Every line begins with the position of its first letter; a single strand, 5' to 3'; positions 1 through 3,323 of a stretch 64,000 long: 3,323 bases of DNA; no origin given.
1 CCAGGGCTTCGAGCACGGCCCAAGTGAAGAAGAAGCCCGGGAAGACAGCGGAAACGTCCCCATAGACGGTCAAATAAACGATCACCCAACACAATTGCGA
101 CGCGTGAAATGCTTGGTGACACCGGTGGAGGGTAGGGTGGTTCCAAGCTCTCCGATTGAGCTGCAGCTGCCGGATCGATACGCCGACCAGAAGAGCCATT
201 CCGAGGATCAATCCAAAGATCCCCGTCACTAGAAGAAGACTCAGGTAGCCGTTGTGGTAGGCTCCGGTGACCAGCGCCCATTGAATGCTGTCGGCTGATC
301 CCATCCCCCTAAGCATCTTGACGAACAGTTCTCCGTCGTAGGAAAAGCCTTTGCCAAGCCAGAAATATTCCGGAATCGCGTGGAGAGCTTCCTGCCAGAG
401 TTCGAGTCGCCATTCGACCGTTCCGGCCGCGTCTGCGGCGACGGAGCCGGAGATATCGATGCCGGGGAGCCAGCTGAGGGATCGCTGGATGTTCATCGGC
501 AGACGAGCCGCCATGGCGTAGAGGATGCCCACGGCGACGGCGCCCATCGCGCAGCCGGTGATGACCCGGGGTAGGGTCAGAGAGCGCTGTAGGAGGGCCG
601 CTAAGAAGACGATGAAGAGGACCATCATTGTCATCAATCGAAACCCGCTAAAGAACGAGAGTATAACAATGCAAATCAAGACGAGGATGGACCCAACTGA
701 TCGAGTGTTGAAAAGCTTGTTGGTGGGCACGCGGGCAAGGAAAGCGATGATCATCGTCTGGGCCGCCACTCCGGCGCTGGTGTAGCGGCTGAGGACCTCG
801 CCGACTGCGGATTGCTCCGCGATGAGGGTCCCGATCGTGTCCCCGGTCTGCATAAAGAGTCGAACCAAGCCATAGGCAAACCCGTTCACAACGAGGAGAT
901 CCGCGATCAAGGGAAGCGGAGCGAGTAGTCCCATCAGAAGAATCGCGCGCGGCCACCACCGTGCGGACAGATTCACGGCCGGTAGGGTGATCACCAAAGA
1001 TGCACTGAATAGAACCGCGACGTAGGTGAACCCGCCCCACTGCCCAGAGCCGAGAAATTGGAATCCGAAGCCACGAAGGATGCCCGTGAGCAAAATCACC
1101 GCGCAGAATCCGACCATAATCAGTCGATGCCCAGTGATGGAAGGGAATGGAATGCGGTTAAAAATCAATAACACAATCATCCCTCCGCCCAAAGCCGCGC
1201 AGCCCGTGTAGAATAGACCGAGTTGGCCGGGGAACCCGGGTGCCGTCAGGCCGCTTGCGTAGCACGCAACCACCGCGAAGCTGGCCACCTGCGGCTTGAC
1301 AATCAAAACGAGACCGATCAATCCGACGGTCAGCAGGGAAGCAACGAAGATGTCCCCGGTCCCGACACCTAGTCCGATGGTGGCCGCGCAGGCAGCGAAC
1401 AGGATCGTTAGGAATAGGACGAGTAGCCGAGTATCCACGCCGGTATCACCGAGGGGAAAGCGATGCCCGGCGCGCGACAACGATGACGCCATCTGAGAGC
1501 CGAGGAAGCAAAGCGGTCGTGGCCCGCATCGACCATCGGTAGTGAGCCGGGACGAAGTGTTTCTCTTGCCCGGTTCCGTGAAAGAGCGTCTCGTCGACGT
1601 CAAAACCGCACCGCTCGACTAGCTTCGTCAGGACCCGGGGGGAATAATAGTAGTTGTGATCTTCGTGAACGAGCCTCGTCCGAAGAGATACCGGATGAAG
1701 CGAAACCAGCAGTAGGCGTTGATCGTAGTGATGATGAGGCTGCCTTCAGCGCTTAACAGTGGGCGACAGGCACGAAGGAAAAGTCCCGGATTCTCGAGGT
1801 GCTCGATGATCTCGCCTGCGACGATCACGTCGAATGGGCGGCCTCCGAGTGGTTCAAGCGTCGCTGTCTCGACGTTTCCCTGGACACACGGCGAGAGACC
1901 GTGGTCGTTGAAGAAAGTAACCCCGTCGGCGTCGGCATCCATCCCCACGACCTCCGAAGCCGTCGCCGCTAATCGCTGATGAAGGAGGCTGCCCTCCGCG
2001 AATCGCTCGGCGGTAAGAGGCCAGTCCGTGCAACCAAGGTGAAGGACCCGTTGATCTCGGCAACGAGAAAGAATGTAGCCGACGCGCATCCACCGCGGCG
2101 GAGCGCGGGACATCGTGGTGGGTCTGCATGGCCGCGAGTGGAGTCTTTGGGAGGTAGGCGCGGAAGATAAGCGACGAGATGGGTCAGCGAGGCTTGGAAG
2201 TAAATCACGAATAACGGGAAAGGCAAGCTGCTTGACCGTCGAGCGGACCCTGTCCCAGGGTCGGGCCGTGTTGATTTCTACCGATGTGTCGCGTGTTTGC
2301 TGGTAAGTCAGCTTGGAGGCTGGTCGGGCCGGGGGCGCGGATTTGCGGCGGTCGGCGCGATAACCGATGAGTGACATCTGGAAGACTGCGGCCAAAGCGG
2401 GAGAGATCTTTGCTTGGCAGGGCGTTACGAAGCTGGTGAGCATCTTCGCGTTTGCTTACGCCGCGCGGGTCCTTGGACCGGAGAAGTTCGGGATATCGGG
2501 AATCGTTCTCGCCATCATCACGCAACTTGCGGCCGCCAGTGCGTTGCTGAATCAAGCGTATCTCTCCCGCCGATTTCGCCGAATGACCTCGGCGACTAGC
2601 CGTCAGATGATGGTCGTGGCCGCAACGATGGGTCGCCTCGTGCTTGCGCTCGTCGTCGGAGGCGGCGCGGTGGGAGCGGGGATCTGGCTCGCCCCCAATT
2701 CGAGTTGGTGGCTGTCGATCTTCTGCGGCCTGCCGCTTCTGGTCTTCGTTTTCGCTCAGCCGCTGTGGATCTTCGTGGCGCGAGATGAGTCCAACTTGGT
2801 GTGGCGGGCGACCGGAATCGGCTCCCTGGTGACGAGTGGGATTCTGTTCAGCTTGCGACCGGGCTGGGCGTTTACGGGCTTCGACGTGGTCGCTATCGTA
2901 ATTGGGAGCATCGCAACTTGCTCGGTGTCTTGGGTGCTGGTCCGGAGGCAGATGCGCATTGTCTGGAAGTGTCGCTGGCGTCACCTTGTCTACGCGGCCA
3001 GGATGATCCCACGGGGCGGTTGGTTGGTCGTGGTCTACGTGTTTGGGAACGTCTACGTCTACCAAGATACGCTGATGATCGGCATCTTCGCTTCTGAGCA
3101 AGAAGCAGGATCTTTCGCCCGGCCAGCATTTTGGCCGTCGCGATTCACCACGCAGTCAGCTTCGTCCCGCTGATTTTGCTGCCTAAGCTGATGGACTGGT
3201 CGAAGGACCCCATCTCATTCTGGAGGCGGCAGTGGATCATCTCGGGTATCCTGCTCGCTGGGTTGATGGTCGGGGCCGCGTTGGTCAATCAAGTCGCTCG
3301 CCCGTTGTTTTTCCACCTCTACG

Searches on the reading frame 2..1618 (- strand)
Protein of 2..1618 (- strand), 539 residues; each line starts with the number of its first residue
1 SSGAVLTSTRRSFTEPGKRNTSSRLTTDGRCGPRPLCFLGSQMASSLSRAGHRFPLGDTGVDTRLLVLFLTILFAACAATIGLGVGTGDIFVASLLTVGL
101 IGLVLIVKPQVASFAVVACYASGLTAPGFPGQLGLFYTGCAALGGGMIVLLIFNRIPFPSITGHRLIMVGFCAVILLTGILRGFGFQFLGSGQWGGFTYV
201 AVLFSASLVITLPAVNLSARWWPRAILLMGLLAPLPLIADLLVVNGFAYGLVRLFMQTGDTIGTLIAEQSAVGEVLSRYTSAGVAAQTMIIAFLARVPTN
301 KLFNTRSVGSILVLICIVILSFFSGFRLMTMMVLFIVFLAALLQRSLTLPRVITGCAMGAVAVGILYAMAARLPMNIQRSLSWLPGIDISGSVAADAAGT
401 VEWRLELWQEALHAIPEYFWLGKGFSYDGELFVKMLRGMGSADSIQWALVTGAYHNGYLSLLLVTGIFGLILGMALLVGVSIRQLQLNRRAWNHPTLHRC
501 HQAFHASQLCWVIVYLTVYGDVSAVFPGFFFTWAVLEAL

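Call 96: search_protein_families(library=pfam, proteins=[window:2-1618:-], max_evalue=0.001)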
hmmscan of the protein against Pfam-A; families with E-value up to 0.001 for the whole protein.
window:2-1618:- (539 aa): 1 family
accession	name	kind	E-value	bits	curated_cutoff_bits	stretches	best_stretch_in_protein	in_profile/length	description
PF04932.20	Wzy_C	-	1.7e-11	44.6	31.7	1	313-472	4-147/149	O-Antigen ligase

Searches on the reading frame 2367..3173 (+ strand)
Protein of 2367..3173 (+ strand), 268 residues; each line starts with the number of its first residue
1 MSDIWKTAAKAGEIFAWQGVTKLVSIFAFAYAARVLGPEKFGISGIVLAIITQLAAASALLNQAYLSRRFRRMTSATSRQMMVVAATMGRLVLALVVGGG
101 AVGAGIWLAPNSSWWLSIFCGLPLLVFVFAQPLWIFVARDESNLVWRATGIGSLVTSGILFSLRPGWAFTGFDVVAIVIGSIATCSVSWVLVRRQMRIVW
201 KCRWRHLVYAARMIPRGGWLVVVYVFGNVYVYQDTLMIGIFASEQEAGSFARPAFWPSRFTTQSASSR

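Call 96: search_protein_families(library=pfam, proteins=[window:2367-3173:+], max_evalue=0.001)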
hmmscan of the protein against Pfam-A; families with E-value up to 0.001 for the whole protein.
window:2367-3173:+ (268 aa): 2 families
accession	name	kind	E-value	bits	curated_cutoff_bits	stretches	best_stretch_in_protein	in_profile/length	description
PF01943.22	Polysacc_synt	-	6e-11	42.7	28.2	1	14-252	8-246/274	Polysaccharide biosynthesis protein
PF13440.11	Polysacc_synt_3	-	5.3e-06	26.3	23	1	33-252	3-216/293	Polysaccharide biosynthesis protein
